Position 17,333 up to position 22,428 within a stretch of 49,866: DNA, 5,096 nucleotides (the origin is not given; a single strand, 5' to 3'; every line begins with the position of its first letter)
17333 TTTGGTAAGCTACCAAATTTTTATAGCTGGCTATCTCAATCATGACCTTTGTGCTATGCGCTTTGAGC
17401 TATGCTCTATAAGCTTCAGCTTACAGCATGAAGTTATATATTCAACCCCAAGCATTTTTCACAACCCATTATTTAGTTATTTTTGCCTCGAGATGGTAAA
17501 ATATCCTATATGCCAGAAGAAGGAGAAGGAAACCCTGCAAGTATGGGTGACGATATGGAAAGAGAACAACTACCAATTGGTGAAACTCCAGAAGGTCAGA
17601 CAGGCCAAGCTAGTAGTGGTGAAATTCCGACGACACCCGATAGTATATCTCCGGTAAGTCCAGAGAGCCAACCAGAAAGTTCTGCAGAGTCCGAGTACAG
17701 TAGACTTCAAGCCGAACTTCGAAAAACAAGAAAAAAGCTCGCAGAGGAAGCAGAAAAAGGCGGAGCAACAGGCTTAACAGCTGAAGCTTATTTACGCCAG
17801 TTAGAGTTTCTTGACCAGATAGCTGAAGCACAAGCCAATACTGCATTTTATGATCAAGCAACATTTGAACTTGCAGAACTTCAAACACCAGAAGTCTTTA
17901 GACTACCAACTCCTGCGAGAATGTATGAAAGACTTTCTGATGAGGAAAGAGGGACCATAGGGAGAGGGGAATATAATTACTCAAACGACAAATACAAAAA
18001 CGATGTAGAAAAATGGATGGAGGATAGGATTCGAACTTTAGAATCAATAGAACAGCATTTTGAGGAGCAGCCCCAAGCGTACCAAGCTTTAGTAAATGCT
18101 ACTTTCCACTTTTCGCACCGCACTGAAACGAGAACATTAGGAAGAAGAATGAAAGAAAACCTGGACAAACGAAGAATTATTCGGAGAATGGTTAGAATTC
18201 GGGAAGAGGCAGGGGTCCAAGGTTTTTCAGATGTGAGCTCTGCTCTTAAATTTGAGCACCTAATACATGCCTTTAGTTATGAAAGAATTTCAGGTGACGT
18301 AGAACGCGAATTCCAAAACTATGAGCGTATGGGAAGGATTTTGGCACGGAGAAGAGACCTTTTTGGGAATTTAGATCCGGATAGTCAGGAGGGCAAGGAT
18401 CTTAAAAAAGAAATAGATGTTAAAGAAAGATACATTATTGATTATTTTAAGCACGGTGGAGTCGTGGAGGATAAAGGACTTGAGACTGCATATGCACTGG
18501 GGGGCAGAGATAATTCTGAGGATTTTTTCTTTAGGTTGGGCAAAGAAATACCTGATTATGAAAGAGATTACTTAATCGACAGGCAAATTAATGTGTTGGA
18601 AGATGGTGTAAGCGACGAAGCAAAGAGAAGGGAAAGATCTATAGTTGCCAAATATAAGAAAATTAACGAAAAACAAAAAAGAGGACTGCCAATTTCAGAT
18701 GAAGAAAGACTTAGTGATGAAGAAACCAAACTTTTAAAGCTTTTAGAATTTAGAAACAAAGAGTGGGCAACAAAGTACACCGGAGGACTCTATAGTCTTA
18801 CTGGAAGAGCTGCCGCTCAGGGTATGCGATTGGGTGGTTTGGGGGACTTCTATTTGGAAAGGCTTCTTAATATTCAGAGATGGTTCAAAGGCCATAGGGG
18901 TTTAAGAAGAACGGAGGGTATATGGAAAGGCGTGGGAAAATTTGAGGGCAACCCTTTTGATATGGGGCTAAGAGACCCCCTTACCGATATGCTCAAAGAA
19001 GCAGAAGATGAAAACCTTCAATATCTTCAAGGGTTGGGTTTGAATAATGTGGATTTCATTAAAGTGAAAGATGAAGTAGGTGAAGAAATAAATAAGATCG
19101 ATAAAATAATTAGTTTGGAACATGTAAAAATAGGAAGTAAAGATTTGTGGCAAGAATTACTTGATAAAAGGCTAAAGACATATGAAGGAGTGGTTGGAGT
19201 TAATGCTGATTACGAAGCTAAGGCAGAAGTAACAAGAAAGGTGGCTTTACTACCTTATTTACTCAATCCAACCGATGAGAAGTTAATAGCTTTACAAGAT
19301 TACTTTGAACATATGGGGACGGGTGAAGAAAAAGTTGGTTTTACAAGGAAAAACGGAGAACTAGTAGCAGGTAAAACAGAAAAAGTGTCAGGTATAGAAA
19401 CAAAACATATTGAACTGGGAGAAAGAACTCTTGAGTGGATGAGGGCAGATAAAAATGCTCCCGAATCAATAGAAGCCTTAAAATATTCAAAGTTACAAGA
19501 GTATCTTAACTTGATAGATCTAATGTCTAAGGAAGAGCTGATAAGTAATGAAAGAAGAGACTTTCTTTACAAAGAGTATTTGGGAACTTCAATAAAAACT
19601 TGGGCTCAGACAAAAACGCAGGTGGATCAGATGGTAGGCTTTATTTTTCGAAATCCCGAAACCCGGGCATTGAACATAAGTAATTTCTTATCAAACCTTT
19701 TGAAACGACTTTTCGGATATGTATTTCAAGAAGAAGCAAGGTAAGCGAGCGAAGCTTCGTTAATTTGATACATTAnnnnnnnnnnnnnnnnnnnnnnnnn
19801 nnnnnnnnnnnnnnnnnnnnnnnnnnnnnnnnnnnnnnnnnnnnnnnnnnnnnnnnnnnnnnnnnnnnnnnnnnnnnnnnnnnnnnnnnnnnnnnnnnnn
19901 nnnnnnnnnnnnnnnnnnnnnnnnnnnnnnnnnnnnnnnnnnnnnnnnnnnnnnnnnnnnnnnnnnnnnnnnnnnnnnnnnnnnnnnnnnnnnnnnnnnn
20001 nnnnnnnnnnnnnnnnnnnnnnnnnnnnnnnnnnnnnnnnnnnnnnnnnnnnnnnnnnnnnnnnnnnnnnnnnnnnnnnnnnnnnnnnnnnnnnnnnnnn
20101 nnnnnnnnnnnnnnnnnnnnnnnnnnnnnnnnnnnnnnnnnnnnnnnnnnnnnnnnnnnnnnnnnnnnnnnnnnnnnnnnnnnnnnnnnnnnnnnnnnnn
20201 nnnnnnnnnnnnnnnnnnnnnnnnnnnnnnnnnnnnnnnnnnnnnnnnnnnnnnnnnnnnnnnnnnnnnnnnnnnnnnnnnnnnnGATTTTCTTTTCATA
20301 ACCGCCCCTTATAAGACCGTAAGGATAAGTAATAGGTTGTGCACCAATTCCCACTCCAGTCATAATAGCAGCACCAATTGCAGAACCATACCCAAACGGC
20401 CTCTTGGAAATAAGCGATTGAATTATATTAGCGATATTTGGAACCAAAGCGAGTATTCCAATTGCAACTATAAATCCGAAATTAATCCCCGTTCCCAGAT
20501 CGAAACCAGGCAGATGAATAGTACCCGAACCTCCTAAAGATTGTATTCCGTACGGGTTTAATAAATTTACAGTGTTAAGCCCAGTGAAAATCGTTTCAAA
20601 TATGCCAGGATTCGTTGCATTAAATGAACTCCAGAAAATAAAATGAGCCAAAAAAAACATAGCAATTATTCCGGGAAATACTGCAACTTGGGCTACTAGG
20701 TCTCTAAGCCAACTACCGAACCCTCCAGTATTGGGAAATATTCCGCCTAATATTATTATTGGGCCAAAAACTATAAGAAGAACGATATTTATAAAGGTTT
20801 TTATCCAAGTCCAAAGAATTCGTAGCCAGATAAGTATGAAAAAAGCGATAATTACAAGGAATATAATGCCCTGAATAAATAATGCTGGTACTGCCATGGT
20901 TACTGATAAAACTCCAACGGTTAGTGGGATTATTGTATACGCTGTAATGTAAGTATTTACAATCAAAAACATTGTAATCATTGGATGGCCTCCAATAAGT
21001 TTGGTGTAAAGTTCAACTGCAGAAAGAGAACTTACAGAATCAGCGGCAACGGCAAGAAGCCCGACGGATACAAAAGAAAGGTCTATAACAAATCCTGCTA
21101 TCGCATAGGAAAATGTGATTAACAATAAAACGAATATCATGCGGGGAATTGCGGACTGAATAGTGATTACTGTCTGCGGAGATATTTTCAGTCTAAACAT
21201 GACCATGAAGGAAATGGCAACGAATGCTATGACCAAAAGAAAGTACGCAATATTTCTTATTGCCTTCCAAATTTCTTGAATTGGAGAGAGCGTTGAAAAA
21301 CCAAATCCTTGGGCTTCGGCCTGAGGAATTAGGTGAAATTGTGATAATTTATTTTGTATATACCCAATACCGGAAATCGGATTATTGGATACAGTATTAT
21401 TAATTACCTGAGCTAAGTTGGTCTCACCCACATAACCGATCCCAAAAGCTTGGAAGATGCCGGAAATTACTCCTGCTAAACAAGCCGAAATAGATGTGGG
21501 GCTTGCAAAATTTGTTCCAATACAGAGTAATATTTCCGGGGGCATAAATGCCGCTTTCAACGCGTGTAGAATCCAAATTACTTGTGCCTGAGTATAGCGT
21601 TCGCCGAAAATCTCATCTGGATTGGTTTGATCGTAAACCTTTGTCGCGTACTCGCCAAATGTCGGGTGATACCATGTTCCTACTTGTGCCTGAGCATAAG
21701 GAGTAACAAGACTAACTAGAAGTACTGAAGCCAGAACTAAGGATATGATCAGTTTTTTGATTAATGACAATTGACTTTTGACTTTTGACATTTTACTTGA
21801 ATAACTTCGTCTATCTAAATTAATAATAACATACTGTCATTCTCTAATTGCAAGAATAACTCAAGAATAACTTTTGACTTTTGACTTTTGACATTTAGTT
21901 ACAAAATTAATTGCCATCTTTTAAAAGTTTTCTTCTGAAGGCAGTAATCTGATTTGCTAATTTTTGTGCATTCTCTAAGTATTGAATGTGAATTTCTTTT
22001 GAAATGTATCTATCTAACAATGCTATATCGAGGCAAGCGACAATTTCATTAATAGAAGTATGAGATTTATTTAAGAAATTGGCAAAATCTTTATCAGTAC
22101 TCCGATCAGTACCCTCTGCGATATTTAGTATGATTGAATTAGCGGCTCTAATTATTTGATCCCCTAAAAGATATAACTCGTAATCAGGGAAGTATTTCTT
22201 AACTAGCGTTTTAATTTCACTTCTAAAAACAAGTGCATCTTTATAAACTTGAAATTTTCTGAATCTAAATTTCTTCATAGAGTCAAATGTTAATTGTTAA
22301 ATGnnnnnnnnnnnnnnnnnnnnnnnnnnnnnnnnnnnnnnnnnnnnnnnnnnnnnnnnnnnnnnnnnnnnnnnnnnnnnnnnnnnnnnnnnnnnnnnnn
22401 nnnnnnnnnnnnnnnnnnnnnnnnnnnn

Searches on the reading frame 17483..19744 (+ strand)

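Call 5: search_protein_families(library=pfam, proteins=[window:17483-19744:+], max_evalue=0.01)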
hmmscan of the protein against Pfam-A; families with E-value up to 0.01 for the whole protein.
window:17483-19744:+ (753 aa): 0 families

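Call 7: search_protein_families(library=ncbifam, proteins=[window:17483-19744:+], max_evalue=0.1)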
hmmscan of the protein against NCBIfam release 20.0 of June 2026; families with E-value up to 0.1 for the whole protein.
window:17483-19744:+ (753 aa): 1 family
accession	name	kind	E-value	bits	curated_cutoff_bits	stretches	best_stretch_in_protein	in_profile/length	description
NF002477.0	PRK01736.1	equivalog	0.097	12.4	164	0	513-545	111-143/192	hypothetical protein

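Call 78: search_protein_families(library=phrogs, proteins=[window:17483-19744:+], max_evalue=0.01)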
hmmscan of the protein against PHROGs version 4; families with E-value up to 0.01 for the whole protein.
window:17483-19744:+ (753 aa): 0 families

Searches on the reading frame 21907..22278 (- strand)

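Call 32: search_protein_families(library=pfam, proteins=[window:21907-22278:-], max_evalue=0.01)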
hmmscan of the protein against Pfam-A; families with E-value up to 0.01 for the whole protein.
window:21907-22278:- (123 aa): 1 family
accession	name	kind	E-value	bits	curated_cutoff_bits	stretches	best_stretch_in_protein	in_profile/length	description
PF05635.17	23S_rRNA_IVP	-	2.6e-25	89.1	33.8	1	7-112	1-105/106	23S rRNA-intervening sequence protein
